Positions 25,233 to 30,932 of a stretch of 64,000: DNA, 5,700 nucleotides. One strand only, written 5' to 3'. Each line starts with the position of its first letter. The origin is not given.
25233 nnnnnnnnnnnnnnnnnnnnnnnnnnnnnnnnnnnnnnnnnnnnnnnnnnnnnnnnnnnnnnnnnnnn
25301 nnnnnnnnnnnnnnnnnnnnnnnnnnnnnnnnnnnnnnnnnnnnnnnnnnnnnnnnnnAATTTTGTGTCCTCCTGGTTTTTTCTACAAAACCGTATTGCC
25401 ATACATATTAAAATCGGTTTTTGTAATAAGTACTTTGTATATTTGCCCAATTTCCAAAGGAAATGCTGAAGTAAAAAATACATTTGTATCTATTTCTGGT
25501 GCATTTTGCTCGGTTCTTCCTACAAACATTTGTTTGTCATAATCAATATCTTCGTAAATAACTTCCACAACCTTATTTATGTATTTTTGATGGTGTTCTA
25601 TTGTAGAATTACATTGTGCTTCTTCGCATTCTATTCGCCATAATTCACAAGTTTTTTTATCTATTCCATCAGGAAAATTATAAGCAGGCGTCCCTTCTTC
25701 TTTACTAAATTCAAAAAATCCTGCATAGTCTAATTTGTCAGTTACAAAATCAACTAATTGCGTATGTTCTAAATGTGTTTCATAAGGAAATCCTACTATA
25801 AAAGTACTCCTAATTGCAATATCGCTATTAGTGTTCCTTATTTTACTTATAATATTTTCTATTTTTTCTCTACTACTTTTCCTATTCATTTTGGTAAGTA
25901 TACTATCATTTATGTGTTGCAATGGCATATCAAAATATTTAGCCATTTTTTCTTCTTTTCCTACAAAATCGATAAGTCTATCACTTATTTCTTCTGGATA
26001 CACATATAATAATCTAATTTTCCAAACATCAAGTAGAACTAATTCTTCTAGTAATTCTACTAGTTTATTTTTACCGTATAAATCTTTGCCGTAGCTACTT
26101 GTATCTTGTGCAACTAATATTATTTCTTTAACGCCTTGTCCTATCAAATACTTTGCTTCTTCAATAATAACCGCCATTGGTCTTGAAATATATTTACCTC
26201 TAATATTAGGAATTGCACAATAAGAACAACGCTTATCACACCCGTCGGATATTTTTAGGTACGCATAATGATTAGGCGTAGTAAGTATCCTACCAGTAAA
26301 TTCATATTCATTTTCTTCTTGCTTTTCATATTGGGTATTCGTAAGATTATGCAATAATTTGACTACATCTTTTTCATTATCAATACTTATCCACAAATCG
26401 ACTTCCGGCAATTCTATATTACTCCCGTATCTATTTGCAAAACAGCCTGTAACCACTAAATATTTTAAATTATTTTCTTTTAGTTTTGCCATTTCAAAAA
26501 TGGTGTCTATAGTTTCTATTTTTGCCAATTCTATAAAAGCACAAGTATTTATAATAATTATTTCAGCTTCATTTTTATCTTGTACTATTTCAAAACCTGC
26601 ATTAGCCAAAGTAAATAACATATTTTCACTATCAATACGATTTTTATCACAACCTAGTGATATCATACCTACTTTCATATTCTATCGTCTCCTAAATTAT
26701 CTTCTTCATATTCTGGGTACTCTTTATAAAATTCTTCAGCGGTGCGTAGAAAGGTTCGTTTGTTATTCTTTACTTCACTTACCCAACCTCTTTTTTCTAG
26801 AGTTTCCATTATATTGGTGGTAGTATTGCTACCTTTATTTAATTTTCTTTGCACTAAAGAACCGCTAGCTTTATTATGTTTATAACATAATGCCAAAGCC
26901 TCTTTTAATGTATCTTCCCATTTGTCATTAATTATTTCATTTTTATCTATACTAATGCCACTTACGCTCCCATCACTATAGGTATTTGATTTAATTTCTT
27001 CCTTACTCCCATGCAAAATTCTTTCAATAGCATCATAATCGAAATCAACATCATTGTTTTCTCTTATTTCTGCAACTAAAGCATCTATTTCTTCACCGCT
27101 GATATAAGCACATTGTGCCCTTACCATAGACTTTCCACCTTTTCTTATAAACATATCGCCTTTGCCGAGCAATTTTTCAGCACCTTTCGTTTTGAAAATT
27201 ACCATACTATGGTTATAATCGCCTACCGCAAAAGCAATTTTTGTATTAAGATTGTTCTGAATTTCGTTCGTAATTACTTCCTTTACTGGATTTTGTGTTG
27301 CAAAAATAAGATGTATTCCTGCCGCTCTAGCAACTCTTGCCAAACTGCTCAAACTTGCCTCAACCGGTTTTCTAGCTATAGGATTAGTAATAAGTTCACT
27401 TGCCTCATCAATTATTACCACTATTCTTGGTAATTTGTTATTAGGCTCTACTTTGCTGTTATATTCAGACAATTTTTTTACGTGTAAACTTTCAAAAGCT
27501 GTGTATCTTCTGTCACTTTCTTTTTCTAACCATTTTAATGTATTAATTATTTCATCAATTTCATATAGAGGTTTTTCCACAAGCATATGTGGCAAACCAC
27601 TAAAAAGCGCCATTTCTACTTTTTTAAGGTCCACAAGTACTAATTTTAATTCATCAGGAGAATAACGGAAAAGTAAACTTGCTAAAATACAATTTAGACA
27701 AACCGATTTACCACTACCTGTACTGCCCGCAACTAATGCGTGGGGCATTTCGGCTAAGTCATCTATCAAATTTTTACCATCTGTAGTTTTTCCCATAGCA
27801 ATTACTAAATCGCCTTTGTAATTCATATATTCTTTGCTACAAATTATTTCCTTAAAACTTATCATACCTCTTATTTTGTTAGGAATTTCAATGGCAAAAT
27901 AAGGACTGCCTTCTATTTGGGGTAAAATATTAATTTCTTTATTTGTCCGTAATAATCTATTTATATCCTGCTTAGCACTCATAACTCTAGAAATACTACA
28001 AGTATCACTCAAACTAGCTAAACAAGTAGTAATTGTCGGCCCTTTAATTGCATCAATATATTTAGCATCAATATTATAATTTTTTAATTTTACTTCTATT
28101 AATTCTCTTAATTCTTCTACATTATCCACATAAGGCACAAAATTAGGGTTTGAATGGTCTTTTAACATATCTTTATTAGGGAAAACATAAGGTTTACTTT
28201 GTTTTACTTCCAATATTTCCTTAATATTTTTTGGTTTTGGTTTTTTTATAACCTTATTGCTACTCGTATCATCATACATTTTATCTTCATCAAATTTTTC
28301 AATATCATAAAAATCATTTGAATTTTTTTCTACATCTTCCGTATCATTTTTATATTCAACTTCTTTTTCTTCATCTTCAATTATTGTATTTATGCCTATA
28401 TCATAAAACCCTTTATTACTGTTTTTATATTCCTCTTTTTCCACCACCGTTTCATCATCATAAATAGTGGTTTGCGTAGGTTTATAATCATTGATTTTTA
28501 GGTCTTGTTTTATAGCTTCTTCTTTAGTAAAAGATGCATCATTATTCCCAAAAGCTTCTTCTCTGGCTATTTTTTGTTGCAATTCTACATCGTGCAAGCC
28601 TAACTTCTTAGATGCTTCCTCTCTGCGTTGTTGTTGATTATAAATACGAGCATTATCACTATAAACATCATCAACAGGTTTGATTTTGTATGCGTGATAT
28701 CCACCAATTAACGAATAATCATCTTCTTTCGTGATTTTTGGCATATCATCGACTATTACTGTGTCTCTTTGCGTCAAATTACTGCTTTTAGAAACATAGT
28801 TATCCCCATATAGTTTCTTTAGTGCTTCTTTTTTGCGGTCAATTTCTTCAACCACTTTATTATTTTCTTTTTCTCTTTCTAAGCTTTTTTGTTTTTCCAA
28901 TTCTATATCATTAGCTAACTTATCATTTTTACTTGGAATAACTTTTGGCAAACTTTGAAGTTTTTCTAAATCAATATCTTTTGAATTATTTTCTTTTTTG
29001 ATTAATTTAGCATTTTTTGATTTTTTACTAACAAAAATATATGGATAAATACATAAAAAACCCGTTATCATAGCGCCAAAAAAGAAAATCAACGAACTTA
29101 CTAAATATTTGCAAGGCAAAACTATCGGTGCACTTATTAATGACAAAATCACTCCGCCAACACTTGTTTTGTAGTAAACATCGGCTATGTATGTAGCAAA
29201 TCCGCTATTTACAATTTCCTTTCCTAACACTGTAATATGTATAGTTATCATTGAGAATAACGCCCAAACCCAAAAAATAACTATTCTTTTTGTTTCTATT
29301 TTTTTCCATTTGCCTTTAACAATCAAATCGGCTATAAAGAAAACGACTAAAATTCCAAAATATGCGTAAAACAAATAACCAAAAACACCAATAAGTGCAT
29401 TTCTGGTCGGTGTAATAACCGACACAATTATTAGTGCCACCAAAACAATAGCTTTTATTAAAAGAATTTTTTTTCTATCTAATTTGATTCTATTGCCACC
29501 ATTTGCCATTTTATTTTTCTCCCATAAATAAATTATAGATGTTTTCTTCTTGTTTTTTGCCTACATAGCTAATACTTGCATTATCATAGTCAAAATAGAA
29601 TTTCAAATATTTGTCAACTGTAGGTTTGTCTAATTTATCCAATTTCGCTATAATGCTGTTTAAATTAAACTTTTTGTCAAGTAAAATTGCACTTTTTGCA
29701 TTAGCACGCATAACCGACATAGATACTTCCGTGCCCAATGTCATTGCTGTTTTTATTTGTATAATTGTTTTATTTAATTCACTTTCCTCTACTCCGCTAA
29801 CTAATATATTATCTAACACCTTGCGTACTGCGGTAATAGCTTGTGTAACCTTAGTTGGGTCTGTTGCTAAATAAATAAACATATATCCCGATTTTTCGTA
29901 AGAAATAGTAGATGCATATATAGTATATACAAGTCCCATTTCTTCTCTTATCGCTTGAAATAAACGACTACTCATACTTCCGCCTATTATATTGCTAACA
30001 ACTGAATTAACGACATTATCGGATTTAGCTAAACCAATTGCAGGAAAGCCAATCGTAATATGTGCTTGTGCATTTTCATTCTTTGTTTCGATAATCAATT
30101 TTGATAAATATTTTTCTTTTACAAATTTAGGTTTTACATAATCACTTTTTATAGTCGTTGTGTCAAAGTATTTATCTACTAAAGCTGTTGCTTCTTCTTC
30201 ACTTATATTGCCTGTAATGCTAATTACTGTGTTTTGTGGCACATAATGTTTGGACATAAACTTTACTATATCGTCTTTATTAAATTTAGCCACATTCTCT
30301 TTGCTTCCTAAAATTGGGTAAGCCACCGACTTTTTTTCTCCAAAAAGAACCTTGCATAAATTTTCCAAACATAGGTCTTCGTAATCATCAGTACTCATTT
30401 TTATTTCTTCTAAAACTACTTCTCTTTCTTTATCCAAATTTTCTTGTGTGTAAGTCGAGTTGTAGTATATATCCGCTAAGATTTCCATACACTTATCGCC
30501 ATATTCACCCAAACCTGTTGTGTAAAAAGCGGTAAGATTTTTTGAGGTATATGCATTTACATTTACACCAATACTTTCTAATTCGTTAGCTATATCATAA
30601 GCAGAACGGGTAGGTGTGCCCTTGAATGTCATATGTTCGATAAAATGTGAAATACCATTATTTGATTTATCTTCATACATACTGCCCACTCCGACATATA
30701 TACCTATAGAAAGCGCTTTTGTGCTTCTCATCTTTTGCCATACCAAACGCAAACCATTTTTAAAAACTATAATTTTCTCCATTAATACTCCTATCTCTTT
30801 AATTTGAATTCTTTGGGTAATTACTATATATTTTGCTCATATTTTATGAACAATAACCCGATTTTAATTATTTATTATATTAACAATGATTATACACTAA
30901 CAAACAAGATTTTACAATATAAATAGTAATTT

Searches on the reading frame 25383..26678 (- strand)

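Call 51: search_protein_families(library=pfam, proteins=[window:25383-26678:-], max_evalue=0.0001)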
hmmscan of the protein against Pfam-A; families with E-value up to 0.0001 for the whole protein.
window:25383-26678:- (431 aa): 3 families
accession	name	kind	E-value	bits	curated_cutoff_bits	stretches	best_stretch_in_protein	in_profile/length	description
PF00919.26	UPF0004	-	1.6e-23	82.9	27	1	2-96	1-96/98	Uncharacterized protein family UPF0004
PF04055.27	Radical_SAM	-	4.6e-19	69.6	29.5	1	142-311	2-165/166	Radical SAM superfamily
PF18693.7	TRAM_2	-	9.4e-13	48.6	27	1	369-429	3-62/63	TRAM domain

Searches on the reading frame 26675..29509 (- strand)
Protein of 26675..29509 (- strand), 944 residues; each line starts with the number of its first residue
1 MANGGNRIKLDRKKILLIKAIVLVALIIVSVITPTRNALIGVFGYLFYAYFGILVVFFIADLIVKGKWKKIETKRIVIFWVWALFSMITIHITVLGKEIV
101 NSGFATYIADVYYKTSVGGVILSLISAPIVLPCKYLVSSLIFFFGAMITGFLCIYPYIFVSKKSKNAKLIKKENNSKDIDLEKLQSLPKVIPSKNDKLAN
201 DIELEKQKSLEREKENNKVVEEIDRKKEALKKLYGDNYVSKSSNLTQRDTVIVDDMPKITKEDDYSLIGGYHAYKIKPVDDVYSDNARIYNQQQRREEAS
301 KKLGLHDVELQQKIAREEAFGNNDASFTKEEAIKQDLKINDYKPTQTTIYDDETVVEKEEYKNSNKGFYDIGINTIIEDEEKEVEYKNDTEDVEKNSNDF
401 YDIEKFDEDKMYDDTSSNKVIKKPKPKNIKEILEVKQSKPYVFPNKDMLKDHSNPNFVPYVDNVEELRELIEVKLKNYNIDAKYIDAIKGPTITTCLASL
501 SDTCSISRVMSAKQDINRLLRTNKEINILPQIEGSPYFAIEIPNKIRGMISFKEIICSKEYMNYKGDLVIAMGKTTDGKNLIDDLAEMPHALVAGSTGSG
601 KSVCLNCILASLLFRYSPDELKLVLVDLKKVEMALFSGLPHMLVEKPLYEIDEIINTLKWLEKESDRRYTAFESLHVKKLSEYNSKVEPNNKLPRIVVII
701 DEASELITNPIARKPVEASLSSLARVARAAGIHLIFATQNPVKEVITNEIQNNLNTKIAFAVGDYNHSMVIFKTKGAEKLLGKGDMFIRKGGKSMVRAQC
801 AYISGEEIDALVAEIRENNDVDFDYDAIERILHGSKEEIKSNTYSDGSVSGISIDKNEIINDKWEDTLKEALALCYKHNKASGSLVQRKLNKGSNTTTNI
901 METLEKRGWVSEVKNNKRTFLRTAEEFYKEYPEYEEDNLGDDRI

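Call 51: search_protein_families(library=pfam, proteins=[window:26675-29509:-], max_evalue=0.0001)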
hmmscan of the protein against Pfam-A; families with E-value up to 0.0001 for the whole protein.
window:26675-29509:- (944 aa): 4 families
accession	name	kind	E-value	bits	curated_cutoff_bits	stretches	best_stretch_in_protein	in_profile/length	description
PF01580.24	FtsK_SpoIIIE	-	1.5e-41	142.7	24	1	553-741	3-219/221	FtsK/SpoIIIE family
PF17854.6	FtsK_alpha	-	2e-12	47.6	22.9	1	443-544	1-101/101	FtsK alpha domain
PF09397.16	FtsK_gamma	-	2.7e-09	37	30.6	1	865-917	4-56/63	Ftsk gamma domain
PF12846.13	AAA_10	-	2.6e-06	27.2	27.5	0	588-645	21-65/362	AAA-like domain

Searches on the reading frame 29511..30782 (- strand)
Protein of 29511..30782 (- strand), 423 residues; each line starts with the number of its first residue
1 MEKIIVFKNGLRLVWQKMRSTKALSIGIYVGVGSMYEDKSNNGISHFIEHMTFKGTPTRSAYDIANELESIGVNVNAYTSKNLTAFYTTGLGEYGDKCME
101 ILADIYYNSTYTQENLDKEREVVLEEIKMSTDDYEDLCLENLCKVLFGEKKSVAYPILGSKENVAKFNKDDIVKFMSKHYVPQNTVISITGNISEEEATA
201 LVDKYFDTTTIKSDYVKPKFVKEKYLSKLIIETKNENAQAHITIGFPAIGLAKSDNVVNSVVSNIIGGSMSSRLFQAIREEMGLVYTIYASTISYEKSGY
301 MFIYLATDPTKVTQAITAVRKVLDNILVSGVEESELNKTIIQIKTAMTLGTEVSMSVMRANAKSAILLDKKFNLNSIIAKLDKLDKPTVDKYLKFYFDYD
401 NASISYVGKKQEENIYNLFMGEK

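Call 51: search_protein_families(library=pfam, proteins=[window:29511-30782:-], max_evalue=0.0001)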
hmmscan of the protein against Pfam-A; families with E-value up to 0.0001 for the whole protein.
window:29511-30782:- (423 aa): 2 families
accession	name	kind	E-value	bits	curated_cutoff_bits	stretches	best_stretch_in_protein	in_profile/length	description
PF05193.26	Peptidase_M16_C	-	2.3e-39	135.6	23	1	166-341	1-179/181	Peptidase M16 inactive domain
PF00675.25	Peptidase_M16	-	1.1e-34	119.9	22.3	1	16-150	5-139/149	Insulinase (Peptidase family M16)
